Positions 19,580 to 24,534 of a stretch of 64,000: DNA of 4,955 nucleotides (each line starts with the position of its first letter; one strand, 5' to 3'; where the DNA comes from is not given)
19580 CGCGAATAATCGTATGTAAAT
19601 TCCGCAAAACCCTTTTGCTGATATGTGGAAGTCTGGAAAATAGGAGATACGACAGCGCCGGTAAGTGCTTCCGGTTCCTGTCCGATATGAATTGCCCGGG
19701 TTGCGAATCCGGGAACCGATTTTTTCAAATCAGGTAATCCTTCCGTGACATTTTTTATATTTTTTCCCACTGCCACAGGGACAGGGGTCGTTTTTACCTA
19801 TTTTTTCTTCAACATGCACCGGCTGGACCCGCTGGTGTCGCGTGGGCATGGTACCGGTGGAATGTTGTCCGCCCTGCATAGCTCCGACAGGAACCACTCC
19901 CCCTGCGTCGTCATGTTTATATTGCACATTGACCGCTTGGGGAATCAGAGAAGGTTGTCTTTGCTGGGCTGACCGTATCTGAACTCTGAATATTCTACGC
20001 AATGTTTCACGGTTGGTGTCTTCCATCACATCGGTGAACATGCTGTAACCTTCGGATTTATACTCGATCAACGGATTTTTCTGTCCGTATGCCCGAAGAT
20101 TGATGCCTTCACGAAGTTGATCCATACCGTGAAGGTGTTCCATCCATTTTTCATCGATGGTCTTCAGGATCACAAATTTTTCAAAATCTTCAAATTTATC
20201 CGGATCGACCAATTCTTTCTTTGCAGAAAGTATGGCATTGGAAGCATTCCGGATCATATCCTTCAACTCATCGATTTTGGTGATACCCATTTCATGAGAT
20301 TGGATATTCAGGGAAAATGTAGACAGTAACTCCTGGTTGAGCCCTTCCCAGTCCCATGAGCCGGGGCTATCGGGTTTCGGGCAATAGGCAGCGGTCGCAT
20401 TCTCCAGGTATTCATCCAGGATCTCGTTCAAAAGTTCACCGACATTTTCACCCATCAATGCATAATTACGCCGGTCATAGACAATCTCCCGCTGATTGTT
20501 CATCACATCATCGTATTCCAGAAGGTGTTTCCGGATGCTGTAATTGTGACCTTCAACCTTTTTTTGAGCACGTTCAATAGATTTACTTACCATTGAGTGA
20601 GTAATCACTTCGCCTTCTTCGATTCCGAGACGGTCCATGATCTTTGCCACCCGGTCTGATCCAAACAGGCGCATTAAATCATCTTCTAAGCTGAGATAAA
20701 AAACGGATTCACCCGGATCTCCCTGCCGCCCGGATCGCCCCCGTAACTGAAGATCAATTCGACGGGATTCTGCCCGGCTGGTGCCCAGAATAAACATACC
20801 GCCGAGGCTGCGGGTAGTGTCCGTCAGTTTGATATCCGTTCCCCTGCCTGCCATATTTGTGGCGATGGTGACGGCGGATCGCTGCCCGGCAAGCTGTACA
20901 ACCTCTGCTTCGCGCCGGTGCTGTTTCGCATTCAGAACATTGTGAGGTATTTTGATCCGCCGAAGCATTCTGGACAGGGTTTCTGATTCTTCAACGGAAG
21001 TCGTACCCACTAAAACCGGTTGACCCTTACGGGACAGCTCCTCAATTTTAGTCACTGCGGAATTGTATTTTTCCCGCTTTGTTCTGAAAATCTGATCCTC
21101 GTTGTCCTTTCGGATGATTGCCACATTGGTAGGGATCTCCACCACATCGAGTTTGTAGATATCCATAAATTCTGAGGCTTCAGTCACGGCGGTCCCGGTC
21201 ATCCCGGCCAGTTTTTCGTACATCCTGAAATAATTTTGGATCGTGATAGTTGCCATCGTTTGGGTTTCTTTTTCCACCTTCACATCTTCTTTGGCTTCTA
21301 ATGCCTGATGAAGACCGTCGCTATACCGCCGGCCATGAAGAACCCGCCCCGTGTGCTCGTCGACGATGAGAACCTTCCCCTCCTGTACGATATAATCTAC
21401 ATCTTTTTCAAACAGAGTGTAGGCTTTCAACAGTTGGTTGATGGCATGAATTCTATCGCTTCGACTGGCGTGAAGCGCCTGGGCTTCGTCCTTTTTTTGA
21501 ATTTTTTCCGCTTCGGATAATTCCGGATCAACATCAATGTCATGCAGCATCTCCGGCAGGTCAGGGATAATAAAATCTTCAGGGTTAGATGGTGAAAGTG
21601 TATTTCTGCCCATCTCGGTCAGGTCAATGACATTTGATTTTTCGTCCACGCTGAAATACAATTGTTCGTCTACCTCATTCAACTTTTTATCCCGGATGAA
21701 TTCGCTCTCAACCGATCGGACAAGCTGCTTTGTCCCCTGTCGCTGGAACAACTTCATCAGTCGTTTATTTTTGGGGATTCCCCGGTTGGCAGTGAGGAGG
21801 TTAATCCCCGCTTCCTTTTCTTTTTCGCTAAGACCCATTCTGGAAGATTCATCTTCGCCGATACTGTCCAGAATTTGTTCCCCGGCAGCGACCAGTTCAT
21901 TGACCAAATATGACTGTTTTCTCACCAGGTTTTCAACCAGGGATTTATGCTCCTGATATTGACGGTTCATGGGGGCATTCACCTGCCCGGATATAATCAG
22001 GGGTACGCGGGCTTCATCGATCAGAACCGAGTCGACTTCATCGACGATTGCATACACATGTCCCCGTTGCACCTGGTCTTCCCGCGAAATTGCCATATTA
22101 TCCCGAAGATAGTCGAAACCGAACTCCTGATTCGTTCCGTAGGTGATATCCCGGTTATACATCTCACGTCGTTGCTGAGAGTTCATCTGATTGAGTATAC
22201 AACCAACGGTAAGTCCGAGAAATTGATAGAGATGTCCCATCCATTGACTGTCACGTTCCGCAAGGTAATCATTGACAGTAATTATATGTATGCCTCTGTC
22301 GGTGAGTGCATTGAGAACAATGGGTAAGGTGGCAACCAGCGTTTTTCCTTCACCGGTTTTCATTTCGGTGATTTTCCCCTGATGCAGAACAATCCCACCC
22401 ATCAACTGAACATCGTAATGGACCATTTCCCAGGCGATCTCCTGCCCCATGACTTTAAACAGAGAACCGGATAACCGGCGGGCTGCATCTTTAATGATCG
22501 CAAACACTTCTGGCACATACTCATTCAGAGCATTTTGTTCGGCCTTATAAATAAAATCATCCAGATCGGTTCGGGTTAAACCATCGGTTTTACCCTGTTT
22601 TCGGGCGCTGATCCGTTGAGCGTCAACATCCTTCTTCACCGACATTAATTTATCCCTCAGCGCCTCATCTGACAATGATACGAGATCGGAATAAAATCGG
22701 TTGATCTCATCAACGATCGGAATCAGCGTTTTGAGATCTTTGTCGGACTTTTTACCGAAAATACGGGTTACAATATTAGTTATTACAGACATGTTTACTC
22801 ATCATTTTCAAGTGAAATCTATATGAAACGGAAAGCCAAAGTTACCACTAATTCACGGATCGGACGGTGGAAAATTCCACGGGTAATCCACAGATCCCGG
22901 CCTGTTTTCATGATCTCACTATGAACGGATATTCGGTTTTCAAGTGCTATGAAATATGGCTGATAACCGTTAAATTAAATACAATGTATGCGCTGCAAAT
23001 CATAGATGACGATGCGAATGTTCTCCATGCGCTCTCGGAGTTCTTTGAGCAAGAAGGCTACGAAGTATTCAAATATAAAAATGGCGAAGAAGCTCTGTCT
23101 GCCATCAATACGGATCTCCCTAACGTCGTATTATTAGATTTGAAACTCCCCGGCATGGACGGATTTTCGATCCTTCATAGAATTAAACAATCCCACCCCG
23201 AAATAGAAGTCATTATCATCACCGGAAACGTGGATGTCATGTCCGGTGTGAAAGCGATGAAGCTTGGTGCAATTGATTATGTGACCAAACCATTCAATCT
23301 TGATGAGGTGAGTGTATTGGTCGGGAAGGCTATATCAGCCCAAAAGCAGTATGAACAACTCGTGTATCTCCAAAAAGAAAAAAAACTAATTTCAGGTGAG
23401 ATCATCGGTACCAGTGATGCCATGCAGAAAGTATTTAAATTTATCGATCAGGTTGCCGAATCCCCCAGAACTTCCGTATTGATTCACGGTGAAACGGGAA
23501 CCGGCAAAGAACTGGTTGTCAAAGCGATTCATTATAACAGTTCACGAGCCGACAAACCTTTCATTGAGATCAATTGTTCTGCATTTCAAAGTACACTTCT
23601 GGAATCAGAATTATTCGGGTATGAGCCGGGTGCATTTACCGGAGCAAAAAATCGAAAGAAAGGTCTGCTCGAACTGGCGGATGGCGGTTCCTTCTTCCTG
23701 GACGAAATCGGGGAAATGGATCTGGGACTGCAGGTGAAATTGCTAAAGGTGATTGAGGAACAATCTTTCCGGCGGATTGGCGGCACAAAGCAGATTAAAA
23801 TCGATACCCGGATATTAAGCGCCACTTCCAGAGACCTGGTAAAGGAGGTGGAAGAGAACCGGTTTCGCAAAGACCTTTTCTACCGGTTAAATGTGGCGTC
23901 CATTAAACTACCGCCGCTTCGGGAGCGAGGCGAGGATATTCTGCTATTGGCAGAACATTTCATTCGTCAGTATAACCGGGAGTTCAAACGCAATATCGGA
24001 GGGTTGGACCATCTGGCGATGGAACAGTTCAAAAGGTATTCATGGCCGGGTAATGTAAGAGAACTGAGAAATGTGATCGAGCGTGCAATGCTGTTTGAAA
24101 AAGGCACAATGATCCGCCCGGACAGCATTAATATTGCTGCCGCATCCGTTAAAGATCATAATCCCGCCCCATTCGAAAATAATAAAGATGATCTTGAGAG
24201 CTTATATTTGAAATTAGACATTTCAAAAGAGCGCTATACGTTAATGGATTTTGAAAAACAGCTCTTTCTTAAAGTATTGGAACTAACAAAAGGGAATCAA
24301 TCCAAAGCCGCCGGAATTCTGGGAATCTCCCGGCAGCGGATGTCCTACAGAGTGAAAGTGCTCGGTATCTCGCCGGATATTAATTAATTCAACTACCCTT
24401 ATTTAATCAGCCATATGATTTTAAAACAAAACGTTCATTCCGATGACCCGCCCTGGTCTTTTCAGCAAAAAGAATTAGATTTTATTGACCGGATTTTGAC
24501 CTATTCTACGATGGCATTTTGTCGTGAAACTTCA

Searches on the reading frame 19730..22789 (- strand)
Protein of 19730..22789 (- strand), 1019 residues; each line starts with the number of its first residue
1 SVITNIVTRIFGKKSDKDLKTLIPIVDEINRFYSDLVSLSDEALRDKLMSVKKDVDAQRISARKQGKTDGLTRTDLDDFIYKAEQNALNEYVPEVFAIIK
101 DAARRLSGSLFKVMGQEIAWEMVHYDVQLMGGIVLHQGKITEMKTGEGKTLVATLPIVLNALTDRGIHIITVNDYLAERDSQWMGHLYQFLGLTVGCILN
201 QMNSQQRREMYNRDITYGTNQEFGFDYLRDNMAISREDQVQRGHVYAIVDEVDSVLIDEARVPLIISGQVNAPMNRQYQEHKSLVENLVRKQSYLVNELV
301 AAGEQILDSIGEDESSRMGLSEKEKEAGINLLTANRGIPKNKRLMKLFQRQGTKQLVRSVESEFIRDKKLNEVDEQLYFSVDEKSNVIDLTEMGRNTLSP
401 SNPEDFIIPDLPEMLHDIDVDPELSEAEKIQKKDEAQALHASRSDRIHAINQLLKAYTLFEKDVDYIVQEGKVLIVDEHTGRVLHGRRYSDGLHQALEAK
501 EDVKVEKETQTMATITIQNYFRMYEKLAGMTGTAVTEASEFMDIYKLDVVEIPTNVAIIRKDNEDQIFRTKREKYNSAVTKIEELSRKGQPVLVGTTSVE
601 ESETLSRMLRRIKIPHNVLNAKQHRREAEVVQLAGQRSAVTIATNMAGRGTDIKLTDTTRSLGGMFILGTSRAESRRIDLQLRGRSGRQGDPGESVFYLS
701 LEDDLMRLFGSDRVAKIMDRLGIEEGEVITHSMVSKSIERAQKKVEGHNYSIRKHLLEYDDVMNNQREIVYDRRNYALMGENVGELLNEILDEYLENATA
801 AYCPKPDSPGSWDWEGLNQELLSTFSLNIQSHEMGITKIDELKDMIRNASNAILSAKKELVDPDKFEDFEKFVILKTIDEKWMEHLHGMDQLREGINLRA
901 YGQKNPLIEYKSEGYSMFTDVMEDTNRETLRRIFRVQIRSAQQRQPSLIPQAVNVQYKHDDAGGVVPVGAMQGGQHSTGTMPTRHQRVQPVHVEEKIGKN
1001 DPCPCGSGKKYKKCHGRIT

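Call 7: search_protein_families(library=pfam, proteins=[window:19730-22789:-], max_evalue=0.001)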
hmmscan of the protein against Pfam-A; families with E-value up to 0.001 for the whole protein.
window:19730-22789:- (1019 aa): 7 families
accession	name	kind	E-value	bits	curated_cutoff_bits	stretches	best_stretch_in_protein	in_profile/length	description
PF07517.20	SecA_DEAD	-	1e-117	393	24.6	1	8-541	2-289/290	SecA DEAD-like domain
PF21090.3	P-loop_SecA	-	1.1e-74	251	27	2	558-657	2-101/205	SecA P-loop domain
PF07516.18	SecA_SW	-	7.8e-68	228.9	26.7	1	728-937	1-200/200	SecA Wing and Scaffold domain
PF01043.26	SecA_PP_bind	-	9.1e-29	100.7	23.5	1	368-498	11-110/110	SecA preprotein cross-linking domain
PF02810.21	SEC-C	-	1.8e-09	37.7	20.4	1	1000-1017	2-19/19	SEC-C motif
PF00270.35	DEAD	-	2.4e-06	27.8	26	1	140-257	18-131/167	DEAD/DEAH box helicase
PF00271.37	Helicase_C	-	0.00011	22.9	23.5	1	584-690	8-110/110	Helicase conserved C-terminal domain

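Call 30: find_homologous_proteins(query=window:19730-22789:-, max_evalue=1e-50)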
Query window:19730-22789:- (1019 aa): 8000 proteins with E <= 1e-50 among 8000 candidates; the best 120 are listed.
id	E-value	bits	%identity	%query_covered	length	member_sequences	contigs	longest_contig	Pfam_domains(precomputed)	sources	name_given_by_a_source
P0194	0.0e+0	2271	100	100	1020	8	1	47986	PF07517.21,PF00270.36,PF07516.19,PF21090.4,PF02810.22,PF01043.27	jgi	-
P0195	0.0e+0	1989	86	100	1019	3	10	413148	PF07517.21,PF00270.36,PF07516.19,PF21090.4,PF02810.22,PF00271.38,PF01043.27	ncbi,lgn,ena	-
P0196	0.0e+0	1928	83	100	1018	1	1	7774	PF07517.21,PF00270.36,PF07516.19,PF21090.4,PF02810.22,PF01043.27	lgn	-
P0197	0.0e+0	1782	76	100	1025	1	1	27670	PF07517.21,PF00270.36,PF07516.19,PF21090.4,PF02810.22,PF01043.27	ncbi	-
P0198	0.0e+0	1739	75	100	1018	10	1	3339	PF07517.21,PF00270.36,PF07516.19,PF21090.4,PF02810.22,PF00271.38,PF01043.27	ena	-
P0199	0.0e+0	1601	71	100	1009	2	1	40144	PF07517.21,PF07516.19,PF21090.4,PF02810.22,PF01043.27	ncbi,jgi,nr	ncbi:MAG: preprotein translocase subunit SecA [FCB group bacterium]|nr:preprotein translocase subuni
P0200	0.0e+0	1542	68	99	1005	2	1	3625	PF07517.21,PF07516.19,PF21090.4,PF02810.22,PF01043.27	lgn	-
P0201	0.0e+0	1536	68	100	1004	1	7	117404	PF07517.21,PF07516.19,PF21090.4,PF02810.22,PF01043.27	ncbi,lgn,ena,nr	ncbi:MAG: preprotein translocase subunit SecA [Candidatus Marinimicrobia bacterium]|nr:preprotein tr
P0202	0.0e+0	1517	67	100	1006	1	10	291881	PF07517.21,PF07516.19,PF21090.4,PF02810.22,PF00271.38,PF01043.27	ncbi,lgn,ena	-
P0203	0.0e+0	1514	67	100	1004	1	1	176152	PF07517.21,PF07516.19,PF21090.4,PF02810.22,PF00271.38,PF01043.27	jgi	jgi:preprotein translocase subunit SecA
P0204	0.0e+0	1511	67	100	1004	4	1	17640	PF07517.21,PF07516.19,PF21090.4,PF02810.22,PF01043.27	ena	-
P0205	0.0e+0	1506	65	99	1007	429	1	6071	PF07517.21,PF07516.19,PF21090.4,PF02810.22,PF00271.38,PF01043.27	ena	-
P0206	0.0e+0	1506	65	100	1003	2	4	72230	PF07517.21,PF00270.36,PF07516.19,PF21090.4,PF02810.22,PF01043.27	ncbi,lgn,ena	-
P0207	0.0e+0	1504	86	76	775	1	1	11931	PF07517.21,PF07516.19,PF21090.4,PF02810.22,PF01043.27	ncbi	ncbi:MAG: SEC-C metal-binding domain-containing protein, partial [Fidelibacterota bacterium]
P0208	0.0e+0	1504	66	99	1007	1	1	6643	PF07517.21,PF00270.36,PF07516.19,PF21090.4,PF02810.22,PF00271.38,PF01043.27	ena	-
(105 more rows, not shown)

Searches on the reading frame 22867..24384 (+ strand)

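Call 7: search_protein_families(library=pfam, proteins=[window:22867-24384:+], max_evalue=0.001)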
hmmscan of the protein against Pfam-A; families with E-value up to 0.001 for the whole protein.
window:22867-24384:+ (506 aa): 7 families
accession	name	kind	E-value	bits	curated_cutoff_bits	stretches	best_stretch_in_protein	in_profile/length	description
PF00158.32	Sigma54_activat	-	5.4e-68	228.4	20.2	1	179-346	1-167/168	Sigma-54 interaction domain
PF00072.30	Response_reg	-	2.2e-28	99.1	30.2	1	45-148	3-106/111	Response regulator receiver domain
PF25601.1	AAA_lid_14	-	6e-25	87.3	27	1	352-423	1-72/87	AAA+ ATPase lid domain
PF14532.12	Sigma54_activ_2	-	1.4e-19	71.2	25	1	180-351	1-138/138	Sigma-54 interaction domain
PF02954.25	HTH_8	-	1.7e-09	37.7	22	1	459-497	2-40/42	Bacterial regulatory protein, Fis family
PF07724.20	AAA_2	-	2.6e-05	24.8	27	1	200-330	2-132/166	AAA domain (Cdc48 subfamily)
PF07728.20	AAA_5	-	0.0004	20.8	22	1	204-314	2-108/139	AAA domain (dynein-related subfamily)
